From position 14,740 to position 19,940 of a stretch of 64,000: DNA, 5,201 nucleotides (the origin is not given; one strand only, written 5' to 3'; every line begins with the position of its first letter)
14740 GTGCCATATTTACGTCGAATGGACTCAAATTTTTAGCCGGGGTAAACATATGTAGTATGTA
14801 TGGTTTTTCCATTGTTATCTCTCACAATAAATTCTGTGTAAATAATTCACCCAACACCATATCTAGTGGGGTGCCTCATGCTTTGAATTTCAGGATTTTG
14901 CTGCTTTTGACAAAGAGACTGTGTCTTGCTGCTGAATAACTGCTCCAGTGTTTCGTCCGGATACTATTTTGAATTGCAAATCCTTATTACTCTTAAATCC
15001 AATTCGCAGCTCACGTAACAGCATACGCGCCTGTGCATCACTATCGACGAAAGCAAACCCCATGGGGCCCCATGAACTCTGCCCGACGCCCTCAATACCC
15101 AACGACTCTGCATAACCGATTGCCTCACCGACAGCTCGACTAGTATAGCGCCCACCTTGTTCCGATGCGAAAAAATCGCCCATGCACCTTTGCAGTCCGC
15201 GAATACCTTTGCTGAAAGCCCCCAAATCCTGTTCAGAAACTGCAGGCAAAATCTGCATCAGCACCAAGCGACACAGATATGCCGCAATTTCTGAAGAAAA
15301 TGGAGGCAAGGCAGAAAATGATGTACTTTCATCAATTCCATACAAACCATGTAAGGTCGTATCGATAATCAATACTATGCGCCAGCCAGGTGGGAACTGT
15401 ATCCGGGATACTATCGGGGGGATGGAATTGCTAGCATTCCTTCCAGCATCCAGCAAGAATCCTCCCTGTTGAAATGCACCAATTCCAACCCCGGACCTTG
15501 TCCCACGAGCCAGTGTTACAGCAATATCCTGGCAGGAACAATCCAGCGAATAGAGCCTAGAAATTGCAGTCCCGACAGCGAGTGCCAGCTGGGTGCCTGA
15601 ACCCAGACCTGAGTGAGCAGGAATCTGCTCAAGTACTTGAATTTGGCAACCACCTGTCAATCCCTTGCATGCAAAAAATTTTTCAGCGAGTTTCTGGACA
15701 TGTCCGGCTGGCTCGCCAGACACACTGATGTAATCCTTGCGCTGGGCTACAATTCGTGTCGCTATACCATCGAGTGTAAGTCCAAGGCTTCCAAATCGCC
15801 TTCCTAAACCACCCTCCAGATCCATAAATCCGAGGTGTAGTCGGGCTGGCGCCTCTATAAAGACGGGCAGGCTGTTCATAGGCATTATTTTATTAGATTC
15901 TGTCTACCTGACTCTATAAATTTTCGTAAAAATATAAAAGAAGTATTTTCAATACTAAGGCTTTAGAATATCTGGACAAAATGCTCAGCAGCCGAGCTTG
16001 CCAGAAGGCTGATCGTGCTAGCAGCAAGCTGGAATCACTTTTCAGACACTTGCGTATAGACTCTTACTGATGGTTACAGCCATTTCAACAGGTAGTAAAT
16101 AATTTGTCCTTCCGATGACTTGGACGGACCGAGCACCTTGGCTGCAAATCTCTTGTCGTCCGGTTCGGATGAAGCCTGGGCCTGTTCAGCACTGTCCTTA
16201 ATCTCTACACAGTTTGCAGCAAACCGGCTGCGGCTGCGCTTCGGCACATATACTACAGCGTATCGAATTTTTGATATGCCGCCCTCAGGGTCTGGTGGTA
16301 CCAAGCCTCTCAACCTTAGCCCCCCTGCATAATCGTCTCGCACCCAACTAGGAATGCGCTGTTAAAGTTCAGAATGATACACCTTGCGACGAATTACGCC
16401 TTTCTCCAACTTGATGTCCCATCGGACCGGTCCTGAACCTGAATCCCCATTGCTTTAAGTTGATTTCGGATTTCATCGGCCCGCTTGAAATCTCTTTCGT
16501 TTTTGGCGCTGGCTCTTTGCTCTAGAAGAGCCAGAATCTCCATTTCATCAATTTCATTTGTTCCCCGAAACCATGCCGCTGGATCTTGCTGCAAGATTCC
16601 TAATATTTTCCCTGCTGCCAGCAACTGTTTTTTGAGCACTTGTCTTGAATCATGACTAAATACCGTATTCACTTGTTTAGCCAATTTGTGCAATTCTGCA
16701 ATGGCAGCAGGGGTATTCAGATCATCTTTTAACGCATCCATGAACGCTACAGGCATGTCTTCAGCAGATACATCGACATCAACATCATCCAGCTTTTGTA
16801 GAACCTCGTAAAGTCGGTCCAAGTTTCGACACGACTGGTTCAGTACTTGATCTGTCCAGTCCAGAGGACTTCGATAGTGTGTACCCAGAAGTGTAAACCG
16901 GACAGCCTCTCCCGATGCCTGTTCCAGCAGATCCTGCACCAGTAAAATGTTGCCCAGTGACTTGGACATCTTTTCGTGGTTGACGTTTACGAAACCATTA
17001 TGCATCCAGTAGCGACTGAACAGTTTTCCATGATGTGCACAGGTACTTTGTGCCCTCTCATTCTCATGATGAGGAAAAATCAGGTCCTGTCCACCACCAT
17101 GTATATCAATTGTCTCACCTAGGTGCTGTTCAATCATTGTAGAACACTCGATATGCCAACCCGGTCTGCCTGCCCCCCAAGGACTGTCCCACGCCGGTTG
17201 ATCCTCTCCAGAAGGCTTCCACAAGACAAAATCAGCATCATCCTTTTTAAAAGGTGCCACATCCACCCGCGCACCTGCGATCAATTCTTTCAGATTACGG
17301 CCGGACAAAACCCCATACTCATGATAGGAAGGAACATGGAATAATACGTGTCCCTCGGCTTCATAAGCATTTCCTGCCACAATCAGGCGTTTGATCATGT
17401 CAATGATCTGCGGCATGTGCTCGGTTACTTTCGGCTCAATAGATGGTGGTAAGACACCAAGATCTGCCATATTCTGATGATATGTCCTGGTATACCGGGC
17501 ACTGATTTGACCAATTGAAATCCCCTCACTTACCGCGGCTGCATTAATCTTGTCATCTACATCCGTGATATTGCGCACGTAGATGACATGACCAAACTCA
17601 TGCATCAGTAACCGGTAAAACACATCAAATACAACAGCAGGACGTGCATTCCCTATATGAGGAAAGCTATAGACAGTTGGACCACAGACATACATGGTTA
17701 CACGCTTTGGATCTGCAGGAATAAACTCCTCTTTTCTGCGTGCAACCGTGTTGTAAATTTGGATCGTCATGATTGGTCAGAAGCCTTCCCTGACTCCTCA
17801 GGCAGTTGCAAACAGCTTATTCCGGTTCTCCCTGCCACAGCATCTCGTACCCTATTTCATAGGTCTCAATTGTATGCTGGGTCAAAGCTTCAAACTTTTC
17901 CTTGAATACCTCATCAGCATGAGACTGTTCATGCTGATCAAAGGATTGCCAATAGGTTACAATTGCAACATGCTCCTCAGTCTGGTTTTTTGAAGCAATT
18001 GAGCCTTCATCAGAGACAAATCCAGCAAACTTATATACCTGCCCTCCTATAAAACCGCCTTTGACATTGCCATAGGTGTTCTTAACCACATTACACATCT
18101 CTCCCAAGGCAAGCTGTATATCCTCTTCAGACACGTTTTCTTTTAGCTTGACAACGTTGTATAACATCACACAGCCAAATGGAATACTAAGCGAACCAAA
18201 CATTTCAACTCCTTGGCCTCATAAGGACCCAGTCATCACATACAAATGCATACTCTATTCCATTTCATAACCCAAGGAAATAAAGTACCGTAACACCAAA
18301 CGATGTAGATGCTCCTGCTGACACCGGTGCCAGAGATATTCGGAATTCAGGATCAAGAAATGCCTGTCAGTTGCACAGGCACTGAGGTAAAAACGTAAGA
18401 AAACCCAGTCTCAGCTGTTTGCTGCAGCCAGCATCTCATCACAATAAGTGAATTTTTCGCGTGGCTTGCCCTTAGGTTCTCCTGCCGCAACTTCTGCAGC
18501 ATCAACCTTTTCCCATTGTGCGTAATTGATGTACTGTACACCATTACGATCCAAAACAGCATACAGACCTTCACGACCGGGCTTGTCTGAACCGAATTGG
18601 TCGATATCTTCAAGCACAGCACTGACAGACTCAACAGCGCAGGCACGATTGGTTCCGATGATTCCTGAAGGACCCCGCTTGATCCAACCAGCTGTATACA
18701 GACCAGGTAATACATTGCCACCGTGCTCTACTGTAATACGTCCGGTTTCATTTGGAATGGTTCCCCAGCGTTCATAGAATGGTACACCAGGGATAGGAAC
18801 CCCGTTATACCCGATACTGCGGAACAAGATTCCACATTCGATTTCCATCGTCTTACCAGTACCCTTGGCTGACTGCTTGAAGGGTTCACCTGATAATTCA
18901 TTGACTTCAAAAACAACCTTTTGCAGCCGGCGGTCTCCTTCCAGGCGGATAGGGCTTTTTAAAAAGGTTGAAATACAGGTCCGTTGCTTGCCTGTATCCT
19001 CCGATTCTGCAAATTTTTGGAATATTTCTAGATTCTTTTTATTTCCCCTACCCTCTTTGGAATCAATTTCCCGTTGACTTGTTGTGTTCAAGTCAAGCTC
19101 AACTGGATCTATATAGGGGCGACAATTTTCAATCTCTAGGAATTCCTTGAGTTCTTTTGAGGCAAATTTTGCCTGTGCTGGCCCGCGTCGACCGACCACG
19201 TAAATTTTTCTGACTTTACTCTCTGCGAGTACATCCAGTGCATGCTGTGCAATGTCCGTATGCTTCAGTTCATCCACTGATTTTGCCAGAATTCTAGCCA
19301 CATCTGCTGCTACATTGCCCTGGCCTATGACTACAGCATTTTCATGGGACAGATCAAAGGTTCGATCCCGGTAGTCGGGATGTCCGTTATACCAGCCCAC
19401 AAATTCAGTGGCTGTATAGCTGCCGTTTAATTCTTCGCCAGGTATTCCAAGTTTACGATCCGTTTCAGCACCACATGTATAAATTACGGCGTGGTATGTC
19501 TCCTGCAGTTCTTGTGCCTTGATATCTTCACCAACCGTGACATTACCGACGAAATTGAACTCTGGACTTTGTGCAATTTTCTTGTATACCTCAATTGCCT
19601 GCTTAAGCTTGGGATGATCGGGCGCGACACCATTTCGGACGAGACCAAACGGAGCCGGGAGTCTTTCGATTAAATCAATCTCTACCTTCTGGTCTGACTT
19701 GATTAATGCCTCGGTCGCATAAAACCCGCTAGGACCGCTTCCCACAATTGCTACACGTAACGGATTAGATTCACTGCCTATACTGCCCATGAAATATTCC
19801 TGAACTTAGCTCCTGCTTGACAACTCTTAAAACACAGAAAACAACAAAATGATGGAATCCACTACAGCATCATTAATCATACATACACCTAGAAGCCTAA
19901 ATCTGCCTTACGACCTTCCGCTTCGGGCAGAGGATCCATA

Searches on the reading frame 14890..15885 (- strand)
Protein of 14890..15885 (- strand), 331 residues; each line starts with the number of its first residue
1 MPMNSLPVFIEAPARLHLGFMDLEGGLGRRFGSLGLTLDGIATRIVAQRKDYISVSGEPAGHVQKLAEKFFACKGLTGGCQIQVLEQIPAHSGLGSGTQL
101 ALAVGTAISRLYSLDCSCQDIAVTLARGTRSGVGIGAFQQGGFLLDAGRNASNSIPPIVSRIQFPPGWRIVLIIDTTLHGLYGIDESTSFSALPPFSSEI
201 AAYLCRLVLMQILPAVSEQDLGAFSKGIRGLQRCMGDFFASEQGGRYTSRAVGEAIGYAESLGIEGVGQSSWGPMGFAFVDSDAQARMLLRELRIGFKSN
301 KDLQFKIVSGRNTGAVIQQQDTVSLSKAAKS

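Call 67: search_protein_families(library=ncbifam, proteins=[window:14890-15885:-], max_evalue=0.001)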
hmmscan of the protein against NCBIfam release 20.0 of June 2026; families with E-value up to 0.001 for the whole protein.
window:14890-15885:- (331 aa): 6 families
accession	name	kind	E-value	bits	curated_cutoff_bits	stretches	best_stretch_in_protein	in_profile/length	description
NF040726.1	BetaRFA-P_synth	equivalog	3.7e-53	180.8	328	1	10-315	3-325/327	beta-ribofuranosylaminobenzene 5'-phosphate synthase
TIGR00144.1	beta_RFAP_syn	subfamily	1e-46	159.6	113.5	1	9-317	2-323/325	beta-ribofuranosylaminobenzene 5'-phosphate synthase family protein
NF003036.0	PRK03926.1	equivalog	1.1e-05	24.7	403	1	56-123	53-119/302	mevalonate kinase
NF002288.1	PRK01212.1-4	equivalog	9.7e-05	21.5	194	1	66-128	63-125/303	homoserine kinase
TIGR01920.1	Shik_kin_archae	equivalog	0.00014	21.3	126.85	0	34-130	19-120/266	shikimate kinase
NF003472.0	PRK05101.1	equivalog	0.00017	20.6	499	1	61-126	98-159/382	galactokinase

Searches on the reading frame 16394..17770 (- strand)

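Call 66: search_protein_families(library=pfam, proteins=[window:16394-17770:-], max_evalue=0.001)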
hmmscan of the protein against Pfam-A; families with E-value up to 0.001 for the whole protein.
window:16394-17770:- (458 aa): 5 families
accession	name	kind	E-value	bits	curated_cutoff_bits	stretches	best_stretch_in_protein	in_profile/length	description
PF01406.26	tRNA-synt_1e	-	1.7e-120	402.4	27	1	18-314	4-300/301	tRNA synthetases class I (C) catalytic domain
PF09190.17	DALR_2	-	1.1e-12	48.8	22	1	342-394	1-57/57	DALR domain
PF09334.17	tRNA-synt_1g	-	6.1e-09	35.6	20.1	1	256-296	316-356/391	tRNA synthetases class I (M)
PF23493.1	CysS_C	-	2e-07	31.4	23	1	412-456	8-51/51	Cysteinyl-tRNA ligase anticodon binding domain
PF00133.28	tRNA-synt_1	-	0.00011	21.5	22.7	1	251-303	359-411/414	tRNA synthetases class I (I, L, M and V)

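Call 67: search_protein_families(library=ncbifam, proteins=[window:16394-17770:-], max_evalue=0.001)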
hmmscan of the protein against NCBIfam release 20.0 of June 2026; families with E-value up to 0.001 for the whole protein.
window:16394-17770:- (458 aa): 12 families
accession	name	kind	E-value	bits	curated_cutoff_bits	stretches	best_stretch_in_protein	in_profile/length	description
TIGR00435.1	cysS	equivalog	1.1e-153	512.7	340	1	3-457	1-465/466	cysteine--tRNA ligase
NF011108.0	PRK14536.1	equivalog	2.9e-107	359.5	780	2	1-319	1-332/490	cysteine--tRNA ligase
TIGR03447.1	mycothiol_MshC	equivalog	7.1e-82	275.4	485.1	1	3-376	18-394/411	cysteine--1-D-myo-inosityl 2-amino-2-deoxy-alpha-D-glucopyranoside ligase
NF011107.0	PRK14534.1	equivalog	1.1e-62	212.6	744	1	1-454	1-478/481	cysteine--tRNA ligase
NF008957.0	PRK12300.1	subfamily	2.5e-11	42.3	677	1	246-370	605-730/946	leucine--tRNA ligase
TIGR00398.1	metG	equivalog_domain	7.5e-08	31.5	336.35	1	257-296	317-356/530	methionine--tRNA ligase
TIGR00395.1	leuS_arch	equivalog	1.8e-07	29.6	648.5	1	251-347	604-704/938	leucine--tRNA ligase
NF008900.0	PRK12267.1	equivalog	5.7e-07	28.4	598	1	257-295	289-327/648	methionine--tRNA ligase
NF001100.0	PRK00133.1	equivalog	1.1e-06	27.6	587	0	256-296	319-360/676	methionine--tRNA ligase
TIGR00396.1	leuS_bact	equivalog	1.7e-05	23.2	548.4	1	259-337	597-682/843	leucine--tRNA ligase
NF009687.0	PRK13208.1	equivalog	0.00016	20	738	1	256-330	522-597/801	valine--tRNA ligase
TIGR00422.1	valS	equivalog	0.00087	17.4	612.1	0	262-323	521-583/863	valine--tRNA ligase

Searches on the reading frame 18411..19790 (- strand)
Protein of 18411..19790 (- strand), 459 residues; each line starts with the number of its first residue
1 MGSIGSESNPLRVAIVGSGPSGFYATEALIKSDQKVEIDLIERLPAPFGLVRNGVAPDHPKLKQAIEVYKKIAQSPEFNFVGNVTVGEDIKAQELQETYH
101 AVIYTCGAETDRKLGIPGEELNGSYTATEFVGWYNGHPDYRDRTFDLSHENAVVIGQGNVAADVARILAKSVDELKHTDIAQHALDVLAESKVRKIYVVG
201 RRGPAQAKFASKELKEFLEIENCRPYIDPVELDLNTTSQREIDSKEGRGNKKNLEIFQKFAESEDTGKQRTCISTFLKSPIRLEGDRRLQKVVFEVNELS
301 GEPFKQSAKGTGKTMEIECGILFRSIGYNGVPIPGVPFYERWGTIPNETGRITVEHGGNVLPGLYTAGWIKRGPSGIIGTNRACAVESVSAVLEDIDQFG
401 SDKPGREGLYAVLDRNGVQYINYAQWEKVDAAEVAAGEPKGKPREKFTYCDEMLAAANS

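Call 66: search_protein_families(library=pfam, proteins=[window:18411-19790:-], max_evalue=0.001)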
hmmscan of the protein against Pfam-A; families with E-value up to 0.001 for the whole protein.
window:18411-19790:- (459 aa): 3 families
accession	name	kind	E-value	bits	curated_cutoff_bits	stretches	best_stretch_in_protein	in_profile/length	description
PF07992.20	Pyr_redox_2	-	2.4e-08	34.2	26.1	1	12-181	2-174/291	Pyridine nucleotide-disulphide oxidoreductase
PF13450.12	NAD_binding_8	-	9.8e-05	23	21.9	1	15-62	1-45/68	NAD(P)-binding Rossmann-like domain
PF13454.12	NAD_binding_9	-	0.00018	21.9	21.8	1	14-46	1-35/155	FAD-NAD(P)-binding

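Call 67: search_protein_families(library=ncbifam, proteins=[window:18411-19790:-], max_evalue=0.001)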
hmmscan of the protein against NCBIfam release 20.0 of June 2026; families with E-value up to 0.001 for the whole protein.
window:18411-19790:- (459 aa): 15 families
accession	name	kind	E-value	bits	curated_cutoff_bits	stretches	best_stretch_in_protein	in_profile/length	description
TIGR01317.1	GOGAT_sm_gam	subfamily_domain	3.4e-21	75.7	447.7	1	12-164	145-298/485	glutamate synthase small subunit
NF009409.0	PRK12770.1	subfamily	5e-21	75.2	343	1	7-214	15-218/360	putative glutamate synthase subunit beta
NF009410.0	PRK12771.1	subfamily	2.4e-19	69.3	516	1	12-167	140-286/566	NAD(P)-binding protein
TIGR01316.1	gltA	equivalog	8.9e-18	64.3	471.75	1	8-167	131-290/449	NADPH-dependent glutamate synthase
NF010590.0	PRK13984.1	equivalog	4.7e-16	58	946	1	11-177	289-452/611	putative oxidoreductase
NF009454.0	PRK12814.1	equivalog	8.2e-15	54.2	916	1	11-167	194-341/657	putative NADPH-dependent glutamate synthase small subunit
NF009414.0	PRK12778.1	equivalog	2.8e-14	52.4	1103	1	7-167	428-588/752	bifunctional dihydroorotate dehydrogenase B NAD binding subunit/NADPH-dependent glutamate synthase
TIGR01318.1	gltD_gamma_fam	subfamily_domain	1.6e-13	50.1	482.95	1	11-166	142-299/467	glutamate synthase, small subunit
TIGR03315.1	Se_ygfK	equivalog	1.1e-12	46.3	835.3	1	8-177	535-693/1012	putative selenate reductase subunit YgfK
NF009413.0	PRK12775.1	equivalog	4.2e-12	44.7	1895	1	12-168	432-590/1006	putative trifunctional 2-polyprenylphenol hydroxylase/glutamate synthase subunit beta/ferritin domain-containing protein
NF009415.0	PRK12779.1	equivalog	1.6e-11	42.9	1519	1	12-167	308-465/944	putative bifunctional glutamate synthase subunit beta/2-polyprenylphenol hydroxylase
NF009408.0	PRK12769.1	equivalog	1.3e-10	40.1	1003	1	11-167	328-486/659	formate-dependent uric acid utilization protein AegA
NF009451.0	PRK12809.1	equivalog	1.1e-08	33.9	1154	1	12-166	312-468/639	formate-dependent uric acid utilization protein YgfT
NF041087.1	bile_acid_BaiCD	equivalog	7e-07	27.7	825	1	8-199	378-551/642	bile acid Fe-S flavoenzyme BaiCD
NF045599.1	bili_reduct_long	exception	2.8e-06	25.9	750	1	8-173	379-528/641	bilirubin reductase, long form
